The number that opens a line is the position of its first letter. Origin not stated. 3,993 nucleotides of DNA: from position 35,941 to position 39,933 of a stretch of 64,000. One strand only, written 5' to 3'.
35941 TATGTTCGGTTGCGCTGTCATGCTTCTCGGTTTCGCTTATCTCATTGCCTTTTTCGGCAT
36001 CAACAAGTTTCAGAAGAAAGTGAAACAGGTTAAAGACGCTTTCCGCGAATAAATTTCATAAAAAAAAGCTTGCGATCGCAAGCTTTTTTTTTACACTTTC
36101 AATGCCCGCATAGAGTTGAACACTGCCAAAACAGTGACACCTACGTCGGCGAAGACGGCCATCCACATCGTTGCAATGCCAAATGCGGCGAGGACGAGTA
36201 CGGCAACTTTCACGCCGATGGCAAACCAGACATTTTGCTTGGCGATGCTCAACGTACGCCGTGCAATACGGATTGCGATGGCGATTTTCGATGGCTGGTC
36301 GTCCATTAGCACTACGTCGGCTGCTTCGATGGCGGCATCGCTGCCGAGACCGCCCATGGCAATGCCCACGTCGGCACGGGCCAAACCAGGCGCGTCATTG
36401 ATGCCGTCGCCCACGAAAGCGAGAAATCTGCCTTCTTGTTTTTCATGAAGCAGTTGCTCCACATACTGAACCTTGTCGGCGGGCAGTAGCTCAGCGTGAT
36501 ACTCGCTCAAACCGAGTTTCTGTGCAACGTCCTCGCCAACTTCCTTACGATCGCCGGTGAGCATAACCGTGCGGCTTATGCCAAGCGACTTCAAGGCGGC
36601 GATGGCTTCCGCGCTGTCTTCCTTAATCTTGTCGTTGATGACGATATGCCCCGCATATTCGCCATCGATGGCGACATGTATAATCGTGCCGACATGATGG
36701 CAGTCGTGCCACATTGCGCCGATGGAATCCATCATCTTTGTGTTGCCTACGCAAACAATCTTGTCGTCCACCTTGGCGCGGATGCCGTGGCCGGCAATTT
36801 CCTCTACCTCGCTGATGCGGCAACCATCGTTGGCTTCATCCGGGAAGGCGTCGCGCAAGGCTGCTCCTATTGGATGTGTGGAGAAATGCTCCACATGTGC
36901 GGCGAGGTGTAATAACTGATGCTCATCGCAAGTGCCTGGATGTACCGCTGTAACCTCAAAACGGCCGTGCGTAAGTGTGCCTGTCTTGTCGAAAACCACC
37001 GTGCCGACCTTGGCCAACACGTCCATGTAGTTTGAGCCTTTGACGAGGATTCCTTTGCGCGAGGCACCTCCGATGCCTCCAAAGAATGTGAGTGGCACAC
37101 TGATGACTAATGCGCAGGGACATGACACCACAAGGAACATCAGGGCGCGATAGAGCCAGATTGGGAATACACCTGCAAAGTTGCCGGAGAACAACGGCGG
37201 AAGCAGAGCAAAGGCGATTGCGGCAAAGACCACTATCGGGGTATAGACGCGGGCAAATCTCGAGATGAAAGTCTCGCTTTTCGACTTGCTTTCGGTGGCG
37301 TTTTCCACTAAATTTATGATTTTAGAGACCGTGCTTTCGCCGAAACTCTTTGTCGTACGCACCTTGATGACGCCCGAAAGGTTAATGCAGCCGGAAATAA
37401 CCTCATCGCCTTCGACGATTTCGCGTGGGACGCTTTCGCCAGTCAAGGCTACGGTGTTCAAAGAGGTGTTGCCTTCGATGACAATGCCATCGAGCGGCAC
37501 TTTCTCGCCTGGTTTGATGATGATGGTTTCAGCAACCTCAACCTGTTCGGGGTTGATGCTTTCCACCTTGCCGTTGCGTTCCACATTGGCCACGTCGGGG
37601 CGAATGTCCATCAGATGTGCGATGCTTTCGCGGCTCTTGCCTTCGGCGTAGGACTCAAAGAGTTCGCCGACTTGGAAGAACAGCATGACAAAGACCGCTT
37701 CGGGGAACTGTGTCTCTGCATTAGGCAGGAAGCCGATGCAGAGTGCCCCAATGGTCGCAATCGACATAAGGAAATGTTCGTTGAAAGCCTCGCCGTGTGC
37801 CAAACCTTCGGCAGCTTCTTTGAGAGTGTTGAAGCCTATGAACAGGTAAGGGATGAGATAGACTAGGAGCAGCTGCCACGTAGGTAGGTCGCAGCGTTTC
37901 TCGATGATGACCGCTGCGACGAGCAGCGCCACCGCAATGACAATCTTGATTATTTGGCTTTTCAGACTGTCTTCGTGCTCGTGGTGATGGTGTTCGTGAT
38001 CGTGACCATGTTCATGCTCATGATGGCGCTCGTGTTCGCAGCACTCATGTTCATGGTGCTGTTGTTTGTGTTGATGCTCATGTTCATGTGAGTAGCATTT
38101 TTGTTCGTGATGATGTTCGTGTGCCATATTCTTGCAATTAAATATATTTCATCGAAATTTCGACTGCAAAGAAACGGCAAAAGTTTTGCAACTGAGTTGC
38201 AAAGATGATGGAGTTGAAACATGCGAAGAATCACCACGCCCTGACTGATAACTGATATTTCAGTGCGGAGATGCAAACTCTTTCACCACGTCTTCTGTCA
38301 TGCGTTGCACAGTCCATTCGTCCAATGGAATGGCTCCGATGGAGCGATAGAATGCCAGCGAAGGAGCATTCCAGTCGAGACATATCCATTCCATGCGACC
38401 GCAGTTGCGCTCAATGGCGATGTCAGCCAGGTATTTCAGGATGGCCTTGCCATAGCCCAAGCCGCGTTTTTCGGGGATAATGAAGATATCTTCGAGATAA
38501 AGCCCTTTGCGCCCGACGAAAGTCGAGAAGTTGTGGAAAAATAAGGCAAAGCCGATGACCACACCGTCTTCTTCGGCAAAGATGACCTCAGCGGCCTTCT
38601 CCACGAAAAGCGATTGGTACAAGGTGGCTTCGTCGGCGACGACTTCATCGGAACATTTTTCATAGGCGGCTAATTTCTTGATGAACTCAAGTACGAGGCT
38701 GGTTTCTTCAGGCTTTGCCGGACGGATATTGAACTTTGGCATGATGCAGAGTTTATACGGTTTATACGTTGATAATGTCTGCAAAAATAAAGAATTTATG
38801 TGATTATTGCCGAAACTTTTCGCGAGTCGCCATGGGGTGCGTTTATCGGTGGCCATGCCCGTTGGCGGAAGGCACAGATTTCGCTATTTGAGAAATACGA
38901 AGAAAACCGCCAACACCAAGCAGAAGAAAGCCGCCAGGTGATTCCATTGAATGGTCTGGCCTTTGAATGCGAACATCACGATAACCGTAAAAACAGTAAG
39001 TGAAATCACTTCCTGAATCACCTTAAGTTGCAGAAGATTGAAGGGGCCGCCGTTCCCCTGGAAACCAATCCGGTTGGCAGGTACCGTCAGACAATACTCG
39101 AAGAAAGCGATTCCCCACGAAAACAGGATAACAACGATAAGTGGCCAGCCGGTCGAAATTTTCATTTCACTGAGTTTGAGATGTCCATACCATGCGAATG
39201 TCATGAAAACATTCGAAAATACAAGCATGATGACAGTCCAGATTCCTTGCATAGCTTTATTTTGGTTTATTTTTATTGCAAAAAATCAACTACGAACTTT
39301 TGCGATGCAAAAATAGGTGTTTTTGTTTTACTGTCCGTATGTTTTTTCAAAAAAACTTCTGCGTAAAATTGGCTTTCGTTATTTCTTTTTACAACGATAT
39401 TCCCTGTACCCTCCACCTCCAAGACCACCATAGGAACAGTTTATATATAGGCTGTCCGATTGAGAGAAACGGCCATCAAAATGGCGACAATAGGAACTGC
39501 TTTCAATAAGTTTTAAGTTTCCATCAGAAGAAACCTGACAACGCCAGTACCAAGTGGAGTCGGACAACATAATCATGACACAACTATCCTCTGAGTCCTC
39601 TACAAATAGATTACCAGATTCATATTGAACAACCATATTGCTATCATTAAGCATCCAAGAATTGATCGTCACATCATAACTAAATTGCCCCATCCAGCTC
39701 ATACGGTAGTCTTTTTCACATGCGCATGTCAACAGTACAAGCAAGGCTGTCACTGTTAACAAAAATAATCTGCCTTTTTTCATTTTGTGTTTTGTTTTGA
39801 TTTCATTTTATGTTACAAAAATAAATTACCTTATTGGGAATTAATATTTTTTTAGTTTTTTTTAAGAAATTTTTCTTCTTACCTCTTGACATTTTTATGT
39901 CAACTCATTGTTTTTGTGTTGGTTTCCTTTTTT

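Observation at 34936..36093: Abrupt base-composition switch at the rnpB/hdeD locus splits the window into two halves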

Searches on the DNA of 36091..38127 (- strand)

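Call 29: search_rna_families(sources=[L025, L026, L034, L043], threshold=gathering)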
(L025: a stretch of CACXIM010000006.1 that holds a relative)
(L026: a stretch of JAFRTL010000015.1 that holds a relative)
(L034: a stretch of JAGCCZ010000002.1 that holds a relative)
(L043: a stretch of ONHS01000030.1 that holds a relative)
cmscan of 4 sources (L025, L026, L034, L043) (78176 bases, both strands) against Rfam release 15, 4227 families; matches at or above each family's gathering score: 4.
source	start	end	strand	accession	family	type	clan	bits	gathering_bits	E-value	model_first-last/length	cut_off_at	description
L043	13533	13715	-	RF00174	Cobalamin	Cis-reg; riboswitch;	CL00101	112.2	31.5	3.3e-27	1-189/189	no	Cobalamin riboswitch aptamer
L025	2307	2491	-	RF00174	Cobalamin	Cis-reg; riboswitch;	CL00101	103.8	31.5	8.5e-25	1-189/189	no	Cobalamin riboswitch aptamer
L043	5903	5976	-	RF00005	tRNA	Gene; tRNA;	CL00001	73.7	29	3.6e-14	1-71/71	no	tRNA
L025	1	111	-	RF00174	Cobalamin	Cis-reg; riboswitch;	CL00101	59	31.5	5.5e-12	1-115/189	3'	Cobalamin riboswitch aptamer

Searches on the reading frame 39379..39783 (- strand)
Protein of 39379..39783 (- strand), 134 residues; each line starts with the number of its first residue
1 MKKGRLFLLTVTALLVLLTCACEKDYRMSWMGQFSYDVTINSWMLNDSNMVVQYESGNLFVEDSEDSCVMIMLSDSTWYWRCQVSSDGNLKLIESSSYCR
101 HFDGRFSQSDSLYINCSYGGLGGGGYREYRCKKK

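Call 46: search_protein_families(library=pfam, proteins=[window:39379-39783:-], max_evalue=0.01)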
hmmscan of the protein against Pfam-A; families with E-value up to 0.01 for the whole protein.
window:39379-39783:- (134 aa): 1 family
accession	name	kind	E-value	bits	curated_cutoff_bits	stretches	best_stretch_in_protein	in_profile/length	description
PF16376.10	fragilysinNterm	-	0.0088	16.3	25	0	53-118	8-73/144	N-terminal domain of fragilysin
